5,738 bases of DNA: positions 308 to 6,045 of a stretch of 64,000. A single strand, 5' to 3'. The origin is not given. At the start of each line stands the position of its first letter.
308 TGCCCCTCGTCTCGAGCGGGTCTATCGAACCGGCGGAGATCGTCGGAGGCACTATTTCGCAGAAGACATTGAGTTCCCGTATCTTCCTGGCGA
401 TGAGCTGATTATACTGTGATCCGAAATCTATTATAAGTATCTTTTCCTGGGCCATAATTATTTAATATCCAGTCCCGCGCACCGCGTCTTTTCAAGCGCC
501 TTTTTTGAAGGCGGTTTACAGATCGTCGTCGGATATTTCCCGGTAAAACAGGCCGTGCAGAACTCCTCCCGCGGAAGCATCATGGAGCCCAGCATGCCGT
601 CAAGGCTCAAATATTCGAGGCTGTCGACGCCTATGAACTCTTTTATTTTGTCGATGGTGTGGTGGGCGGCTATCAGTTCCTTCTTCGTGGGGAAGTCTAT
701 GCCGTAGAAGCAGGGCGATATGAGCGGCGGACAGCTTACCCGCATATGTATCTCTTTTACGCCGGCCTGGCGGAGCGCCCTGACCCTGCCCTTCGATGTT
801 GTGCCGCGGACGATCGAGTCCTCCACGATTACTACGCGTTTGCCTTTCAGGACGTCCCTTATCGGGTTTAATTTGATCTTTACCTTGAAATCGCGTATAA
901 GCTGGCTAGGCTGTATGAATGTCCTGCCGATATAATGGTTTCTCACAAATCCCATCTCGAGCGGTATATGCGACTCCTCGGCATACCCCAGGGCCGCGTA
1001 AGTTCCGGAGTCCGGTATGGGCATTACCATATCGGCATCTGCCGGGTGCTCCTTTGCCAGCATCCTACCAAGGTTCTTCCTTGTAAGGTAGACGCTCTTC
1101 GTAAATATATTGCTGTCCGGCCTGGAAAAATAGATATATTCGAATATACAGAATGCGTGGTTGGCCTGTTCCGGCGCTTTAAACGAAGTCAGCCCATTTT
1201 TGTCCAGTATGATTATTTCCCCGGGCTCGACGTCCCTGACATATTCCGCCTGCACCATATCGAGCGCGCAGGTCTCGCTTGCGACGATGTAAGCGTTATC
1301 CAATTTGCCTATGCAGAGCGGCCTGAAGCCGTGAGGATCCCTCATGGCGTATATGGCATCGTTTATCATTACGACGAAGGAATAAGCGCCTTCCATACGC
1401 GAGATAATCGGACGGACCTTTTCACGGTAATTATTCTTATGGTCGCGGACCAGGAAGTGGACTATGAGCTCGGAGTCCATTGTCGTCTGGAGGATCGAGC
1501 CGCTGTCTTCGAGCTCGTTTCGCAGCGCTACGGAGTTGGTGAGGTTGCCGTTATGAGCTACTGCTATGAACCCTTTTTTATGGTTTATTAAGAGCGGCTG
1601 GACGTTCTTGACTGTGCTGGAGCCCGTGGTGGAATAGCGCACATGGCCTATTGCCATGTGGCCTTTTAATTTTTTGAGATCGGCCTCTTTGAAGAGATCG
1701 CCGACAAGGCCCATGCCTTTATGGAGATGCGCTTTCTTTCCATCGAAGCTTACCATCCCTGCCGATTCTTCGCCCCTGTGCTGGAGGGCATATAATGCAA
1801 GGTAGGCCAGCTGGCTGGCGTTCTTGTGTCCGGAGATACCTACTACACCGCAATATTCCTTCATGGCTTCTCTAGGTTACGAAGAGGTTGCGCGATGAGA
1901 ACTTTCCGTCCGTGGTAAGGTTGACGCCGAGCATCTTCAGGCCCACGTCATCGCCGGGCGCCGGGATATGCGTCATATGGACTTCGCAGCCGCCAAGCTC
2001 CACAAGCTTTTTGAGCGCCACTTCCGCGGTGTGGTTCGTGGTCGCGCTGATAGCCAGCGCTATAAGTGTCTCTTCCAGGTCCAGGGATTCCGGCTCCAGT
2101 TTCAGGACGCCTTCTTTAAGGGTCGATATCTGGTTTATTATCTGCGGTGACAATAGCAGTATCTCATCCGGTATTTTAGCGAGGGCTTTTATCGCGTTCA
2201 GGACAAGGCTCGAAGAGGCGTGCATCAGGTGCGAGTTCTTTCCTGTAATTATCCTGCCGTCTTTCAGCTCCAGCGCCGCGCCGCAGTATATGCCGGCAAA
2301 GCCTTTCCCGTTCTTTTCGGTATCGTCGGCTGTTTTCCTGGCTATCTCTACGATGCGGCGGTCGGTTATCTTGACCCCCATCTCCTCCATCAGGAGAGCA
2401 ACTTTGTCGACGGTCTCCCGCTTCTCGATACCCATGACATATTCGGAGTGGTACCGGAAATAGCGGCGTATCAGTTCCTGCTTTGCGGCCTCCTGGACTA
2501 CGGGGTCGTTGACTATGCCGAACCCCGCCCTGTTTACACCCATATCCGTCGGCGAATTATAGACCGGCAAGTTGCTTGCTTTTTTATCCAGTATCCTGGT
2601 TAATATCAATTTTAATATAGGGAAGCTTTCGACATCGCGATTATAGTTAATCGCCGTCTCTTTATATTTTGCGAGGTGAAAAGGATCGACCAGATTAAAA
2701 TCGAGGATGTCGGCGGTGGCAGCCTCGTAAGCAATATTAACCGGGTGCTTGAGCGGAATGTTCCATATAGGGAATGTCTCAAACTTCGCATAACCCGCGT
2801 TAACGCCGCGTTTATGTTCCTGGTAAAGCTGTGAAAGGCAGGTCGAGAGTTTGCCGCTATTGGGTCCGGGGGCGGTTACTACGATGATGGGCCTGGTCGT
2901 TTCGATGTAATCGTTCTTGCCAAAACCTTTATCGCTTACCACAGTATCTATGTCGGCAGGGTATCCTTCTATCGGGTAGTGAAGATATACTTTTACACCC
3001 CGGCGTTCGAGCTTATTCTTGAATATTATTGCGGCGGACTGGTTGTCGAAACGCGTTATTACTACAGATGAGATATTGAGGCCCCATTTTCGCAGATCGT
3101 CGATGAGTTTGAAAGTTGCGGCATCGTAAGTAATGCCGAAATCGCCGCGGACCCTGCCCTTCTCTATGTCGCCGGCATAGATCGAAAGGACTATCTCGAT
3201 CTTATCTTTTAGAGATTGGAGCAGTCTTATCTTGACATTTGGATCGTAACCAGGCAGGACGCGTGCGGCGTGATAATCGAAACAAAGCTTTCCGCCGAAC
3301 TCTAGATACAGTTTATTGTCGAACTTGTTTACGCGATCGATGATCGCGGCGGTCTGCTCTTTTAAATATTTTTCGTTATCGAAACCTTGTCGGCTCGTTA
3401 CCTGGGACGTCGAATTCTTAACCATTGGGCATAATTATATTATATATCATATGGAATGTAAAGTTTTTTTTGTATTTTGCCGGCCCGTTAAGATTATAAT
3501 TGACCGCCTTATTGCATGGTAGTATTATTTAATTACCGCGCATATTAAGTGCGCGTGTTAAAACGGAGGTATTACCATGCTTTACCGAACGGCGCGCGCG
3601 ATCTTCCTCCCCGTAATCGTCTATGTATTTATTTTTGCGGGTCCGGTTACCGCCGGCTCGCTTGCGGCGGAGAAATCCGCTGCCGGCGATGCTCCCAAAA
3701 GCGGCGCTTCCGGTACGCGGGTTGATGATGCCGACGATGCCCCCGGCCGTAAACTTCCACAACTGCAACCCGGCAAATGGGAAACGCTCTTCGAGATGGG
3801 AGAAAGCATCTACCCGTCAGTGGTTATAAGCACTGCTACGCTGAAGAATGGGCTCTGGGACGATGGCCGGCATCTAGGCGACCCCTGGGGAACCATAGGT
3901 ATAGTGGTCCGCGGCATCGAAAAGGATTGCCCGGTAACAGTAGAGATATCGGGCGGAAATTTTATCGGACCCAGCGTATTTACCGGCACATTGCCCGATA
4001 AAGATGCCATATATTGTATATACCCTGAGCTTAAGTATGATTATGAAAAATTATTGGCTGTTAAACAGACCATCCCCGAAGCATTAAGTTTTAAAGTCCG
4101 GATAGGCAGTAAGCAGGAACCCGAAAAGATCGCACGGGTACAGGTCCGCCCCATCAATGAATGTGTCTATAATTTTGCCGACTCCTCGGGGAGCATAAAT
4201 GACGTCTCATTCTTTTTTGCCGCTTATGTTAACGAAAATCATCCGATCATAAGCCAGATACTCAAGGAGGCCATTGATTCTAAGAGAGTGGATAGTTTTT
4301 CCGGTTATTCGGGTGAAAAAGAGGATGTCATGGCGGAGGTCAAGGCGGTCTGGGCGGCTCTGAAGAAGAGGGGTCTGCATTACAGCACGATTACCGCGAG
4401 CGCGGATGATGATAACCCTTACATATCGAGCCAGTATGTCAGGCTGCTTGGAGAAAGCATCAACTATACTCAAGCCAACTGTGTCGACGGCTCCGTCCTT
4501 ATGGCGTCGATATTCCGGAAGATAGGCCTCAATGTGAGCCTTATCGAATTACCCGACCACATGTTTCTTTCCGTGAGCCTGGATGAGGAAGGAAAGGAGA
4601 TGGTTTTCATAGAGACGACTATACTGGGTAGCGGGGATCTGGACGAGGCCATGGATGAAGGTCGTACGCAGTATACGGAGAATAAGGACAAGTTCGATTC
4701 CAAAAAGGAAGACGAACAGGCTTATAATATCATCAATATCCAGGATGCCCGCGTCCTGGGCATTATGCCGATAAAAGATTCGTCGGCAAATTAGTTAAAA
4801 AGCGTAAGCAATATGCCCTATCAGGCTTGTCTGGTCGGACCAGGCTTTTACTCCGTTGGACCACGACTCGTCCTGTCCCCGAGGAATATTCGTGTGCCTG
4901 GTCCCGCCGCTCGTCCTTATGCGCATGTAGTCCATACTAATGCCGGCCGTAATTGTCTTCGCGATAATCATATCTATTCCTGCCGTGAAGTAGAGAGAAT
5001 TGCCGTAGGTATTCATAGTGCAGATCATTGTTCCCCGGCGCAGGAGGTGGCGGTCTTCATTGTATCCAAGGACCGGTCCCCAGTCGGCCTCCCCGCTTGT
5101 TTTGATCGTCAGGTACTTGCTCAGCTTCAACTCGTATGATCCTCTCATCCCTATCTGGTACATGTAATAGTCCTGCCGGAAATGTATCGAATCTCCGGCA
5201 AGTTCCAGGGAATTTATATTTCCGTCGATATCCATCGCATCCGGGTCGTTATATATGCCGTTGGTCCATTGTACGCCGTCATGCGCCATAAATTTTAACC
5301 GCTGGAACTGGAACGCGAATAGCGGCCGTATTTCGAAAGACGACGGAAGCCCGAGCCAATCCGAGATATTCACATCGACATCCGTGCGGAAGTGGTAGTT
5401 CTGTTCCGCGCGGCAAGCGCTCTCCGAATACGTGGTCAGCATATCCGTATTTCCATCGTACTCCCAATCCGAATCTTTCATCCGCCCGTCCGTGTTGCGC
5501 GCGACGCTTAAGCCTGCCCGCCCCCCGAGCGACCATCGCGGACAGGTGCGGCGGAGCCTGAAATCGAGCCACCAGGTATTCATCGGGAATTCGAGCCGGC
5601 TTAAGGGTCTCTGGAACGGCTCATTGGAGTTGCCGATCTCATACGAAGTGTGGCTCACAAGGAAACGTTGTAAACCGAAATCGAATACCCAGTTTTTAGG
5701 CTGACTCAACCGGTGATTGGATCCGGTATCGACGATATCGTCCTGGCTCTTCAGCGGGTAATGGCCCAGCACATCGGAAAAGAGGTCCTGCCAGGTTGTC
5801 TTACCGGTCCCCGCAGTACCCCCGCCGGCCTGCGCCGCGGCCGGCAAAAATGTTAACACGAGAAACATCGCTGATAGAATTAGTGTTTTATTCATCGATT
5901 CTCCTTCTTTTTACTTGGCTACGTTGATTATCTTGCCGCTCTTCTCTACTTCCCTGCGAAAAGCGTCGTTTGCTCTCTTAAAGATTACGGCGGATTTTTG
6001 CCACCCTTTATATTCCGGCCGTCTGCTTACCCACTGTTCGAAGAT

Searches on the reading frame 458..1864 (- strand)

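Call 22: search_protein_families(library=pfam, proteins=[window:458-1864:-], max_evalue=0.01)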
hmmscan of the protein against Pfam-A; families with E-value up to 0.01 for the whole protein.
window:458-1864:- (468 aa): 5 families
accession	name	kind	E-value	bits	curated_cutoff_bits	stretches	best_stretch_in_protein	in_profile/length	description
PF13537.11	GATase_7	-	2.6e-17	63.4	25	1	83-201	8-121/123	Glutamine amidotransferase domain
PF13522.11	GATase_6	-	4.2e-17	62.8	27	1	67-197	9-130/130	Glutamine amidotransferase domain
PF00156.33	Pribosyltran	-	6.6e-06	26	26.3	1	276-378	29-124/158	Phosphoribosyl transferase domain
PF13230.11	GATase_4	-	1.2e-05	24.9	23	1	65-146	68-145/272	Glutamine amidotransferases class-II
PF00310.26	GATase_2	-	0.0033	16.7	19.9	0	54-111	189-245/420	Glutamine amidotransferases class-II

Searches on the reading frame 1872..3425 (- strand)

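Call 22: search_protein_families(library=pfam, proteins=[window:1872-3425:-], max_evalue=0.01)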
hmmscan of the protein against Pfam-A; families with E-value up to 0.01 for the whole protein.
window:1872-3425:- (517 aa): 2 families
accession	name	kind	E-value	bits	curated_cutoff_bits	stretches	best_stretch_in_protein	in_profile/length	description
PF08903.17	DUF1846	-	2.2e-161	536.7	27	1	14-349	2-332/333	Domain of unknown function DUF1846, N-terminal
PF20921.3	DUF1846_C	-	1.4e-51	174.7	27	1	355-515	2-153/153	Domain of unknown function DUF1846, C-terminal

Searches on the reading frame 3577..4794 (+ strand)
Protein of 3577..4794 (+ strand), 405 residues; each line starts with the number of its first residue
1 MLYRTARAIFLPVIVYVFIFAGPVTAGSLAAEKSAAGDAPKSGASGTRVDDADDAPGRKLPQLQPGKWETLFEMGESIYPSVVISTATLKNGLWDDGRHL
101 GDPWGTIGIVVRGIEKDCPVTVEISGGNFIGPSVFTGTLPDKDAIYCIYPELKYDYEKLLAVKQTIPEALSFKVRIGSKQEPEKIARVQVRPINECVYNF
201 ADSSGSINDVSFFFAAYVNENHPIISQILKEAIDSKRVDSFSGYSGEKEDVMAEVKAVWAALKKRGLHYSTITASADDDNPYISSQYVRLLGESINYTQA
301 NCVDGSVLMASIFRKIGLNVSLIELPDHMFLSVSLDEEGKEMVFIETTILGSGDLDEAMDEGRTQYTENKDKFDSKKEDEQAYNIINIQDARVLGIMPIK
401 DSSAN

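Call 22: search_protein_families(library=pfam, proteins=[window:3577-4794:+], max_evalue=0.01)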
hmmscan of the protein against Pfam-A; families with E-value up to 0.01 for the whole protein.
window:3577-4794:+ (405 aa): 0 families

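Call 73: search_protein_families(library=ncbifam, proteins=[window:3577-4794:+], max_evalue=0.001)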
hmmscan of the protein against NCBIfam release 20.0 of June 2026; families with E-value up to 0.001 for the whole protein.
window:3577-4794:+ (405 aa): 1 family
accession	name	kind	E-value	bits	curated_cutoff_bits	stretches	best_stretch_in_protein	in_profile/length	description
NF058533.1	antiphage_ProA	equivalog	2.2e-22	78.4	1500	1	120-399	30-312/1903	anti-phage protein ProA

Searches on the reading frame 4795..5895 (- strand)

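Call 22: search_protein_families(library=pfam, proteins=[window:4795-5895:-], max_evalue=0.01)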
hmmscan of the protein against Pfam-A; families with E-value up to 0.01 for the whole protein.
window:4795-5895:- (366 aa): 1 family
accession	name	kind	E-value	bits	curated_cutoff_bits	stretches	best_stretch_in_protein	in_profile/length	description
PF01278.26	Omptin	-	1.6e-12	47.6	22.6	1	117-336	53-250/283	Omptin family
